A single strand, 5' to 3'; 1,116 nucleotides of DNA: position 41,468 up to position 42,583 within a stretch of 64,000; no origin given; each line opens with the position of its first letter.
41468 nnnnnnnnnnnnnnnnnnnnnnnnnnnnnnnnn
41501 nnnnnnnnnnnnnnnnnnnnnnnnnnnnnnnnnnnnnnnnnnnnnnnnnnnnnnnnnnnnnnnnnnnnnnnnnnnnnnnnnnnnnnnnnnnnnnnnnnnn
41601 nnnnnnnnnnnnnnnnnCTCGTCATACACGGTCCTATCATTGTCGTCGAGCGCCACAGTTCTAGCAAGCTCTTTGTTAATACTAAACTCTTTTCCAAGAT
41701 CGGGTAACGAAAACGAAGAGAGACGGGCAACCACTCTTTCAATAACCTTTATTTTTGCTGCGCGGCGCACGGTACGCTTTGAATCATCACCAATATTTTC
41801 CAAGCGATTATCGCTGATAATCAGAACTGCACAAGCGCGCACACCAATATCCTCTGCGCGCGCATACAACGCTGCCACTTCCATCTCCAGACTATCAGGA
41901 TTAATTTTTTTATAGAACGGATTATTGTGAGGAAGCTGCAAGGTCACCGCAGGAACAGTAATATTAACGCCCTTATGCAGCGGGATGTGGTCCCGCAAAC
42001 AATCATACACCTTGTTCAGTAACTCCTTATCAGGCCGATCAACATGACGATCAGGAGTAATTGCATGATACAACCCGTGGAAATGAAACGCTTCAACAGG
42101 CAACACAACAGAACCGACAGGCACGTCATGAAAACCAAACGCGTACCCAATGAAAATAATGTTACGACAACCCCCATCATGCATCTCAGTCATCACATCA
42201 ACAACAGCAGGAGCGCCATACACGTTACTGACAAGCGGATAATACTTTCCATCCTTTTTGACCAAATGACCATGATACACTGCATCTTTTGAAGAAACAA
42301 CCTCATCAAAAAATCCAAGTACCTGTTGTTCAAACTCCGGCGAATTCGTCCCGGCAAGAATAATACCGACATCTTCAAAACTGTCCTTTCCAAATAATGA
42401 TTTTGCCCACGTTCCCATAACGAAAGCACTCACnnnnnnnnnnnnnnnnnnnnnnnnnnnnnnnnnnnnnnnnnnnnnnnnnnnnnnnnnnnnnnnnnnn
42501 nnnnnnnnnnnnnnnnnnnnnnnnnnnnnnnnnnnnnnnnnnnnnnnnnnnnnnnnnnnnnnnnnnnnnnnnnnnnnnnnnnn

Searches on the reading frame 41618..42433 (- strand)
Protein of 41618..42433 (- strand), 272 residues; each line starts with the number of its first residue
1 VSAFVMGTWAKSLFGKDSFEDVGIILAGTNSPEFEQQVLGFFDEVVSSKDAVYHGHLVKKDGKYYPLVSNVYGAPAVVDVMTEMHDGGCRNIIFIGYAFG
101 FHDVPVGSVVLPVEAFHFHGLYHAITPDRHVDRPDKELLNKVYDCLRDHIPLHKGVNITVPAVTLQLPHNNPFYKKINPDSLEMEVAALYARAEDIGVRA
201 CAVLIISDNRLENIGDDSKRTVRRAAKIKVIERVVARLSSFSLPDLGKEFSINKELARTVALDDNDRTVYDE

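Call 4: search_protein_families(library=pfam, proteins=[window:41618-42433:-], max_evalue=0.01)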
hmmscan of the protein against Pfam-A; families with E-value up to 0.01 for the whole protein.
window:41618-42433:- (272 aa): 1 family
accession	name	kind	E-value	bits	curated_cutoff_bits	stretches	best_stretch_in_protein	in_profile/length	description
PF01048.26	PNP_UDP_1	-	1.8e-18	67.2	25.1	1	74-228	53-227/233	Phosphorylase superfamily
